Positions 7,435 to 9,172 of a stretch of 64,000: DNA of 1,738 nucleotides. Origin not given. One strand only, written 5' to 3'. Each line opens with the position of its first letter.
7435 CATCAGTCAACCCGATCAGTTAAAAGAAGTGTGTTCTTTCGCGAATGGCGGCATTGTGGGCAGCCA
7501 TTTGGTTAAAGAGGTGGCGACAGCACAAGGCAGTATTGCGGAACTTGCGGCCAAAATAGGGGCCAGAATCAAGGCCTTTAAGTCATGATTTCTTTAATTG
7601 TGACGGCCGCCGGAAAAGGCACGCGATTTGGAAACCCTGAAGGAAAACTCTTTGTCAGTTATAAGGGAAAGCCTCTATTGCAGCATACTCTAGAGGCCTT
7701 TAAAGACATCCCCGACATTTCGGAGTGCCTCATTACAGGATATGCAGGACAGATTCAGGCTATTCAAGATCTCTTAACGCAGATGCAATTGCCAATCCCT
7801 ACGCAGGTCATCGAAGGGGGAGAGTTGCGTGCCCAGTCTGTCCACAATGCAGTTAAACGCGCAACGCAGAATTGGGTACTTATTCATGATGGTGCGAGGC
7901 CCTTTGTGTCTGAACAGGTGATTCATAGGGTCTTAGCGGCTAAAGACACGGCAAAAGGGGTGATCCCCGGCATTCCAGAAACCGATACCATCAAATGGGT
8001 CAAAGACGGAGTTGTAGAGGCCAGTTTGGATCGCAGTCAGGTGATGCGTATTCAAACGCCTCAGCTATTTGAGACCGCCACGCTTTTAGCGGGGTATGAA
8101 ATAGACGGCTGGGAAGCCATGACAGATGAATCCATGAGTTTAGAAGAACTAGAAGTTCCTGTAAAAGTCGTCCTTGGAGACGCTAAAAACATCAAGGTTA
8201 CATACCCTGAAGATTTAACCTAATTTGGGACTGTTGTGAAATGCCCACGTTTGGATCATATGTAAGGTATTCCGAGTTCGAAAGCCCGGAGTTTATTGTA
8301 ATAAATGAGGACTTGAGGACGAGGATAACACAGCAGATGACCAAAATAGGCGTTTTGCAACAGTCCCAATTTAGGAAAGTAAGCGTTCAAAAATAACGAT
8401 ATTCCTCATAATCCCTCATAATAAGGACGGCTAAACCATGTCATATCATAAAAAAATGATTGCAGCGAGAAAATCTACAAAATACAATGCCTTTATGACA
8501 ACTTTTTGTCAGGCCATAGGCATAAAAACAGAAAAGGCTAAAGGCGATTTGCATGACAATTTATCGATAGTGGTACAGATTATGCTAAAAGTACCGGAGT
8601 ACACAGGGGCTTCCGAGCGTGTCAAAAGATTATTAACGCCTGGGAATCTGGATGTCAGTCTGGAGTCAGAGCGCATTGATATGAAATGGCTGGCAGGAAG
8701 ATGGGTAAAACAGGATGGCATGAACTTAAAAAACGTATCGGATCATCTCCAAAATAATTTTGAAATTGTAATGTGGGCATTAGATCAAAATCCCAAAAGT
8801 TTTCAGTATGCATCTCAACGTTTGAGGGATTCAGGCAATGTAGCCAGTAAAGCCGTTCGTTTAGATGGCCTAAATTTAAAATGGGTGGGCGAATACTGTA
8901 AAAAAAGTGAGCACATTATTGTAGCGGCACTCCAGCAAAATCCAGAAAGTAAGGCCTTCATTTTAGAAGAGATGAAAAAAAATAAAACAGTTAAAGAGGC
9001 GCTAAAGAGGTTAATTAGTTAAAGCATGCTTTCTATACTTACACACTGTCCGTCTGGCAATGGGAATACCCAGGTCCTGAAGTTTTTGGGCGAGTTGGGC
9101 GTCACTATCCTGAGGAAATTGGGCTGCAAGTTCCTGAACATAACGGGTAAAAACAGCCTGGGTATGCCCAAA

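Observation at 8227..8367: Unannotated family of ~135-142 bp terminal-inverted-repeat elements with 5-bp flanking duplications (Tn3-derived MITE hypothesis)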

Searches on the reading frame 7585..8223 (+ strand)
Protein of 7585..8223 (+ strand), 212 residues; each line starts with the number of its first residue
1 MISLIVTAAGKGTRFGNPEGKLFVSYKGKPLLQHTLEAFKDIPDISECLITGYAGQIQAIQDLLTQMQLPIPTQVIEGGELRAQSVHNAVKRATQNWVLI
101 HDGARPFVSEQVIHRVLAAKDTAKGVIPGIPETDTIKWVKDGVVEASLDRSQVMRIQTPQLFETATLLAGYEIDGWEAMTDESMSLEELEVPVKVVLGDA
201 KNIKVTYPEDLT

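Call 10: search_protein_families(library=pfam, proteins=[window:7585-8223:+], max_evalue=0.01)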
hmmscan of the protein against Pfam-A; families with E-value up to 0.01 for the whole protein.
window:7585-8223:+ (212 aa): 3 families
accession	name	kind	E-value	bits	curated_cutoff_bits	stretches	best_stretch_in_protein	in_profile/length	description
PF01128.25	IspD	-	2.8e-53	181.4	27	1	3-212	2-213/221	2-C-methyl-D-erythritol 4-phosphate cytidylyltransferase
PF12804.13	NTP_transf_3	-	5.5e-13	49.8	27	1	5-128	2-121/160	MobA-like NTP transferase domain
PF02348.25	CTP_transf_3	-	0.0032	17.7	22.6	1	19-119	14-113/217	Cytidylyltransferase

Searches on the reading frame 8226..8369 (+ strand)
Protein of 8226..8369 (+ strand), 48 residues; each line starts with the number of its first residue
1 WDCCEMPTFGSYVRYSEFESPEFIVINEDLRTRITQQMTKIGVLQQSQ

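Call 23: find_homologous_proteins(query=A2, max_evalue=1)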
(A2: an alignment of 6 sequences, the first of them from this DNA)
Query A2 (6 sequences): 34 candidates shared short words with the query, none scored E <= 1.

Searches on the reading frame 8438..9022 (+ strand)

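Call 10: search_protein_families(library=pfam, proteins=[window:8438-9022:+], max_evalue=0.01)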
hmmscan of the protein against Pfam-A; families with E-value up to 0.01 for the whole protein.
window:8438-9022:+ (194 aa): 1 family
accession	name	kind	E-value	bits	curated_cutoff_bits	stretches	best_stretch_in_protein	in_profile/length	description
PF13475.11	DUF4116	-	8.3e-20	70.5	24.9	2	90-130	9-49/49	Domain of unknown function (DUF4116)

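Call 12: search_protein_families(library=ncbifam, proteins=[window:8438-9022:+], max_evalue=0.01)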
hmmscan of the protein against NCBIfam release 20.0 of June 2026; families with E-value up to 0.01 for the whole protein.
window:8438-9022:+ (194 aa): 1 family
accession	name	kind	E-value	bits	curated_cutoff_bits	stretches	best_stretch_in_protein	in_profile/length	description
NF005994.0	PRK08118.1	equivalog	0.0092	16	215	0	139-191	116-166/172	DNA topology modulation protein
